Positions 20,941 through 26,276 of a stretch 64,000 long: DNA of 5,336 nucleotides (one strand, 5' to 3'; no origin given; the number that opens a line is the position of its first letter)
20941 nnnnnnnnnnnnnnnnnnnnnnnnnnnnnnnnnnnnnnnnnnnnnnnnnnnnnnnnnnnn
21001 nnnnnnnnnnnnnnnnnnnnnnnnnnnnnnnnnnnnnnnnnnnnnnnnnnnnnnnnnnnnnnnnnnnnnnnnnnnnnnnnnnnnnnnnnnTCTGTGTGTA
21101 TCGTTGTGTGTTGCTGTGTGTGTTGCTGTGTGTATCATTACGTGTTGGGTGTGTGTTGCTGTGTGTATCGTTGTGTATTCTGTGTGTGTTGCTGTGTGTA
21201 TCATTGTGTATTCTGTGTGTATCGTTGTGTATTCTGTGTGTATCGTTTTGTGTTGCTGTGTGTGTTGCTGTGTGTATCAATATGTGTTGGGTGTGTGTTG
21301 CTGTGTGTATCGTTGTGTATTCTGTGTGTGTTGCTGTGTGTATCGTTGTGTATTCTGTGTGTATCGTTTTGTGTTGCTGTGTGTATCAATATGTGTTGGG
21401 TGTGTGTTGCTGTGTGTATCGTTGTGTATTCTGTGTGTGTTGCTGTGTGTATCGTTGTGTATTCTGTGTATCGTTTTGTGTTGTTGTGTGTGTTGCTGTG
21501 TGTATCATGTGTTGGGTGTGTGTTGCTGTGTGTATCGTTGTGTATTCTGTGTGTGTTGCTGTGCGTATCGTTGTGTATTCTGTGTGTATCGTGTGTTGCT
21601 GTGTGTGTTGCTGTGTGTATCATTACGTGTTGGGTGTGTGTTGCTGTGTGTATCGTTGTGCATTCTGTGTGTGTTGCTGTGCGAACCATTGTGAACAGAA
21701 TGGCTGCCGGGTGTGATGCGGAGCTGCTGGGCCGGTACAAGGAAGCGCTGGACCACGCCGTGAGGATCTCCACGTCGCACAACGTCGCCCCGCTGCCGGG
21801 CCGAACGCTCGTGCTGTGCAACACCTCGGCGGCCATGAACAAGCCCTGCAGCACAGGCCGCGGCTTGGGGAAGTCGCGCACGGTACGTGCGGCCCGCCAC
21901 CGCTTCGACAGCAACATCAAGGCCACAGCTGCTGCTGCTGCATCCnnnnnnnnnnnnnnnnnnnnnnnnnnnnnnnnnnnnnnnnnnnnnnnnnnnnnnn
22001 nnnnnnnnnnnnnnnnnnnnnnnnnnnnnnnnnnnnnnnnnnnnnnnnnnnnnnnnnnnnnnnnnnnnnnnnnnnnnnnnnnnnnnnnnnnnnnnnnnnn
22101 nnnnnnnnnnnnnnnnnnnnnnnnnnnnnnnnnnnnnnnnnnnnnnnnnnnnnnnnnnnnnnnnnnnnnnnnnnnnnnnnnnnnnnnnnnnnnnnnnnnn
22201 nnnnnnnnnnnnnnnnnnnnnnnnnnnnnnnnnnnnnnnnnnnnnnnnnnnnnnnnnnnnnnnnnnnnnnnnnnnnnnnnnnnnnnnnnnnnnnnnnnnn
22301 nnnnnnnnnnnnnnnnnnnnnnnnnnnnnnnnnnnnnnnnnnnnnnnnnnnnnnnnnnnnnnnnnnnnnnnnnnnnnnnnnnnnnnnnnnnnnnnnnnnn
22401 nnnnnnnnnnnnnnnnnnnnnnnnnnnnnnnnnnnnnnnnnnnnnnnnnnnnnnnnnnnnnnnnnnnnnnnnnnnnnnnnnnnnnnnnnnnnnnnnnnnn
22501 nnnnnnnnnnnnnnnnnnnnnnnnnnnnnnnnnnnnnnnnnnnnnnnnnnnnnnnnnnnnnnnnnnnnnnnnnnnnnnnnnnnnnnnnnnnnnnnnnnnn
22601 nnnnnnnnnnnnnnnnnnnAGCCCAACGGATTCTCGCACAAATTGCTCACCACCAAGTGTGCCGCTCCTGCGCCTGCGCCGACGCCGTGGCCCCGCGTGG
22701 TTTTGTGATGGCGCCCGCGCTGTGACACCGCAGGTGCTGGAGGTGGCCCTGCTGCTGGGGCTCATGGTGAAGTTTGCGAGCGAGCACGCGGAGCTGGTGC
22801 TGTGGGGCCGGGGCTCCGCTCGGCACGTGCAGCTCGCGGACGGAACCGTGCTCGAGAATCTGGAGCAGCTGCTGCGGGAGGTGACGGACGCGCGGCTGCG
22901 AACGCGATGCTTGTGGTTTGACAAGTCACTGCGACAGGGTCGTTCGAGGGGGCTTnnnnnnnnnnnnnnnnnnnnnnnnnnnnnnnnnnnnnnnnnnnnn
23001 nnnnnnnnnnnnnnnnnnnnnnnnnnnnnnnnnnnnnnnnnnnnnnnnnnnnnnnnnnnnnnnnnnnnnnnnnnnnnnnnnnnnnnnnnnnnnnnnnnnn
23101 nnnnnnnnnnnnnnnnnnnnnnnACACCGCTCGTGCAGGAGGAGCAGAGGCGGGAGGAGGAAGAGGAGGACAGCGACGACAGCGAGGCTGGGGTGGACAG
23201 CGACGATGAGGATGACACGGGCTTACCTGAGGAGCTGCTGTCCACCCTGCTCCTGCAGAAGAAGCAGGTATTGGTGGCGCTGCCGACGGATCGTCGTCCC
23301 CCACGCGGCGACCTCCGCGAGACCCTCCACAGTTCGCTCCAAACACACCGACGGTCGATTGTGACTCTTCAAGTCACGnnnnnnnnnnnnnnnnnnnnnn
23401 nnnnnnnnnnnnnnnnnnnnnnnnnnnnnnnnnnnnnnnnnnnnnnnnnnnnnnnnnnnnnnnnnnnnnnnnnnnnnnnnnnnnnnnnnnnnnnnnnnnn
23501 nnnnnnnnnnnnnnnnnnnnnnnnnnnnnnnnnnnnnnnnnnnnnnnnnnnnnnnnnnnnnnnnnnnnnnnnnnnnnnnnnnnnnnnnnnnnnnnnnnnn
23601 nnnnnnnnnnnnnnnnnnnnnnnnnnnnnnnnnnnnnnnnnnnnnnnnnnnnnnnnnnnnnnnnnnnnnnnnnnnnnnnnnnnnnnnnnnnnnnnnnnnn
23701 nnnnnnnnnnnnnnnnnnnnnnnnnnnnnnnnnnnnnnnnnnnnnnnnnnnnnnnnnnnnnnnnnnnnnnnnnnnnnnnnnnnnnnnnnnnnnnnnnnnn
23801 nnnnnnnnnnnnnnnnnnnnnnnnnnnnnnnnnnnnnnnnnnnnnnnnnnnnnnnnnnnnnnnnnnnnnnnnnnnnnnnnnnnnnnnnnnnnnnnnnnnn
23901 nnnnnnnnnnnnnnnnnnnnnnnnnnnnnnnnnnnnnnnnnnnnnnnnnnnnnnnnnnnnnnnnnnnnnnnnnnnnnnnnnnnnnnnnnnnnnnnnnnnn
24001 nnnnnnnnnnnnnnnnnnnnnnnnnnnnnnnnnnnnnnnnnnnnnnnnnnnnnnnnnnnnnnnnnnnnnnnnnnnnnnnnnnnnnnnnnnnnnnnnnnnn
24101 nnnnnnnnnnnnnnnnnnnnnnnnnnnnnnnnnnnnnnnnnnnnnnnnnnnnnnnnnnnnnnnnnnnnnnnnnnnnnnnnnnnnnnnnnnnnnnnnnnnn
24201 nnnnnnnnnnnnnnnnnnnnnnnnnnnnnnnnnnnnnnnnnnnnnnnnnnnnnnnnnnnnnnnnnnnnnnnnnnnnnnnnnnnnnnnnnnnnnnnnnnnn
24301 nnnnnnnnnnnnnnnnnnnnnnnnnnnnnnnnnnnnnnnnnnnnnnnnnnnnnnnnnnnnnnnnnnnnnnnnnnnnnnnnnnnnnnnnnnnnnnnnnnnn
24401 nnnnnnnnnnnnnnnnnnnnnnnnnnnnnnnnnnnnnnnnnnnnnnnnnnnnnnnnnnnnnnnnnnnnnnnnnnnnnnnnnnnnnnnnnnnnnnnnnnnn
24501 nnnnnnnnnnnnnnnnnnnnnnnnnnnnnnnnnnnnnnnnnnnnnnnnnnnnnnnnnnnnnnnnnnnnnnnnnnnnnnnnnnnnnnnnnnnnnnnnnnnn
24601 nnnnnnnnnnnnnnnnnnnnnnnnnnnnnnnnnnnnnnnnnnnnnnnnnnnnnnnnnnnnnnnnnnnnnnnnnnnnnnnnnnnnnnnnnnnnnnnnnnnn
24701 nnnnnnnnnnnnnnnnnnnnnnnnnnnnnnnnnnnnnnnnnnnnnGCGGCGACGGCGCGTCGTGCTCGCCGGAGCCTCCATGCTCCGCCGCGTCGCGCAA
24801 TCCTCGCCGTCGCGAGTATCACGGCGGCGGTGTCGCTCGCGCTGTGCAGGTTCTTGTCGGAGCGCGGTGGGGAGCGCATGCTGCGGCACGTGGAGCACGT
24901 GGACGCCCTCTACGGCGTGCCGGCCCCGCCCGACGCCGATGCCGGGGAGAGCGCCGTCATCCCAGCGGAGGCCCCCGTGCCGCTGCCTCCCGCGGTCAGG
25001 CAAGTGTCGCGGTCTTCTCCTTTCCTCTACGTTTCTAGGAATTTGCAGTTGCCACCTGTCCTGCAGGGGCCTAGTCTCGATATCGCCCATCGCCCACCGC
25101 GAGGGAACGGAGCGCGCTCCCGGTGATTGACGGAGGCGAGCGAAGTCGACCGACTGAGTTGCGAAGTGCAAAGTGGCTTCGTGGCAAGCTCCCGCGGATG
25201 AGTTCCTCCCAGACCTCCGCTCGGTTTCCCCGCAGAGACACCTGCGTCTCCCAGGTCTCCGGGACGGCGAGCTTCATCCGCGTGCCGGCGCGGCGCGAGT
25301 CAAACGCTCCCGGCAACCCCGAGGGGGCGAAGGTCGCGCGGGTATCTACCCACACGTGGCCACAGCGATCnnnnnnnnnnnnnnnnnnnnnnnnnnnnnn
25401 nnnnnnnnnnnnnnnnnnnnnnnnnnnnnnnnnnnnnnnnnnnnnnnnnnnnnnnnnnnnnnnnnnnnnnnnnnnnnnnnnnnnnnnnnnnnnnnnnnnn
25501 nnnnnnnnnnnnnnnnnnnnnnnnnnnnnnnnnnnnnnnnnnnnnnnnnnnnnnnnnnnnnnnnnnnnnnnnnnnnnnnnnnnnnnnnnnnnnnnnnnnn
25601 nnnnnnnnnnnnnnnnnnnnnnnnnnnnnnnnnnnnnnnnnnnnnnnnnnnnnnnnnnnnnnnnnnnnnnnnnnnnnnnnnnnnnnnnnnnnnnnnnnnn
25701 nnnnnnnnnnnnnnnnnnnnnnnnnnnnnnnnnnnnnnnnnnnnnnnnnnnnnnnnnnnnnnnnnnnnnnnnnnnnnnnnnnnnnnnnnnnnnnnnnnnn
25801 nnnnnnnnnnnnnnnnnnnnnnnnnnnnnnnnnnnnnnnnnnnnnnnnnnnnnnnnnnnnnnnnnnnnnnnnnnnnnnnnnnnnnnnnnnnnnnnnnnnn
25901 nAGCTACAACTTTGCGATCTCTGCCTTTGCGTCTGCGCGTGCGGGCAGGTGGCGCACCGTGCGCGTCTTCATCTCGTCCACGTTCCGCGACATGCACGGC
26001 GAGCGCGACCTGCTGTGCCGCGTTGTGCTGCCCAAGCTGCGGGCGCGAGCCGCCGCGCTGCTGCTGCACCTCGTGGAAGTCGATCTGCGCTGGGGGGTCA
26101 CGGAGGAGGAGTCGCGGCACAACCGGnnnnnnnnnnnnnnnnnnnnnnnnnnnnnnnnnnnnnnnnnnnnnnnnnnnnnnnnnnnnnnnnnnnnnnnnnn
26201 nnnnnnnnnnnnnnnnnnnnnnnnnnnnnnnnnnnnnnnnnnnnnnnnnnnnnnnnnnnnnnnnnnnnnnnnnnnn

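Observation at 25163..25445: Inverted intragenic duplicate of a TEP1 exon with a disabled splice donor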

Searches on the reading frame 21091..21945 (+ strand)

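Call 18: search_protein_families(library=pfam, proteins=[window:21091-21945:+], max_evalue=0.1)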
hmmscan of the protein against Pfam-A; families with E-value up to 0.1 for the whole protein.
window:21091-21945:+ (285 aa): 1 family
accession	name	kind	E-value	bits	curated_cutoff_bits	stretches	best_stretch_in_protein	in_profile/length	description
PF05731.17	TROVE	-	0.00019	21.2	23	1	202-237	407-442/442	TROVE domain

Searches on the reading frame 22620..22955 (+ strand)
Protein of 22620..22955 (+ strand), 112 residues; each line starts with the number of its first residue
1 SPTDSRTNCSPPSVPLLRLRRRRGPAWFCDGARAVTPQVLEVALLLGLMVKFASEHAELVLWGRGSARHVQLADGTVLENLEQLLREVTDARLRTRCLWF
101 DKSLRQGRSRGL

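Call 18: search_protein_families(library=pfam, proteins=[window:22620-22955:+], max_evalue=0.1)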
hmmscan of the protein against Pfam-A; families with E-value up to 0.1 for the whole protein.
window:22620-22955:+ (112 aa): 2 families
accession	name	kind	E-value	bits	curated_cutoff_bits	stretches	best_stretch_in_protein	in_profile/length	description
PF19334.4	DUF5920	-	0.024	14.7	27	1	32-89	9-66/203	Domain of unknown function (DUF5920)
PF05259.16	Herpes_UL1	-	0.065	13.8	20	1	33-69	35-71/107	Herpesvirus glycoprotein L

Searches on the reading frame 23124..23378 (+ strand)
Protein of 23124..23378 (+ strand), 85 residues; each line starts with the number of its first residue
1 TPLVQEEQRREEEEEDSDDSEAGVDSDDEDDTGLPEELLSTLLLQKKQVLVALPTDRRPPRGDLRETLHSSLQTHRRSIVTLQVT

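Call 18: search_protein_families(library=pfam, proteins=[window:23124-23378:+], max_evalue=0.1)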
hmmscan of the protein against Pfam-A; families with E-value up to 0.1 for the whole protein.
window:23124-23378:+ (85 aa): 1 family
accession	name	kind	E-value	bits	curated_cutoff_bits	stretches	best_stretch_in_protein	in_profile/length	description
PF04931.18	DNA_pol_phi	-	0.068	11.8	27.6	1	7-76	654-699/765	DNA polymerase phi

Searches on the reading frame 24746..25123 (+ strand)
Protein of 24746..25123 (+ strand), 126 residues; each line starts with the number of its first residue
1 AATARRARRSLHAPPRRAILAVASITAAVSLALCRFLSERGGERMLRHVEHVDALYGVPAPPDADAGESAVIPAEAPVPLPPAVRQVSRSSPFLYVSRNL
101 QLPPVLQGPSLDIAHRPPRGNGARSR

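Call 18: search_protein_families(library=pfam, proteins=[window:24746-25123:+], max_evalue=0.1)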
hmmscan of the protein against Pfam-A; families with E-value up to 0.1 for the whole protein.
window:24746-25123:+ (126 aa): 1 family
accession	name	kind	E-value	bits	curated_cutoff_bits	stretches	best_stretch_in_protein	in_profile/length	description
PF19334.4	DUF5920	-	0.0003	20.9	27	1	32-80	153-200/203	Domain of unknown function (DUF5920)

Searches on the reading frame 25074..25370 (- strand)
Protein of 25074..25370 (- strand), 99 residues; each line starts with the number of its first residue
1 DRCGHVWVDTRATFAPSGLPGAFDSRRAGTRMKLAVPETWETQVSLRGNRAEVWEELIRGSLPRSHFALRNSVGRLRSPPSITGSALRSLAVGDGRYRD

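Call 18: search_protein_families(library=pfam, proteins=[window:25074-25370:-], max_evalue=0.1)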
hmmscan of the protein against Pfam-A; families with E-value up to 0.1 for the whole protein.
window:25074-25370:- (99 aa): 1 family
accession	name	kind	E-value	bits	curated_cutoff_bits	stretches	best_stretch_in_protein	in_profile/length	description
PF05731.17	TROVE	-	6.3e-19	68.9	23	1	12-64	251-304/442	TROVE domain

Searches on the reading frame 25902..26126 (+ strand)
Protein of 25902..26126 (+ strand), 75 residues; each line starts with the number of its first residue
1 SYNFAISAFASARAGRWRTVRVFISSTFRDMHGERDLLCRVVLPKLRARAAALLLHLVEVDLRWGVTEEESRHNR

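Call 18: search_protein_families(library=pfam, proteins=[window:25902-26126:+], max_evalue=0.1)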
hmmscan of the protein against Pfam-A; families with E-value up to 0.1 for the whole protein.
window:25902-26126:+ (75 aa): 1 family
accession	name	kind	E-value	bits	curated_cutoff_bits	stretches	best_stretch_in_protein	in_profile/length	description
PF13271.11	DUF4062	-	3.9e-05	24.2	24.7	1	21-43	1-23/82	Domain of unknown function (DUF4062)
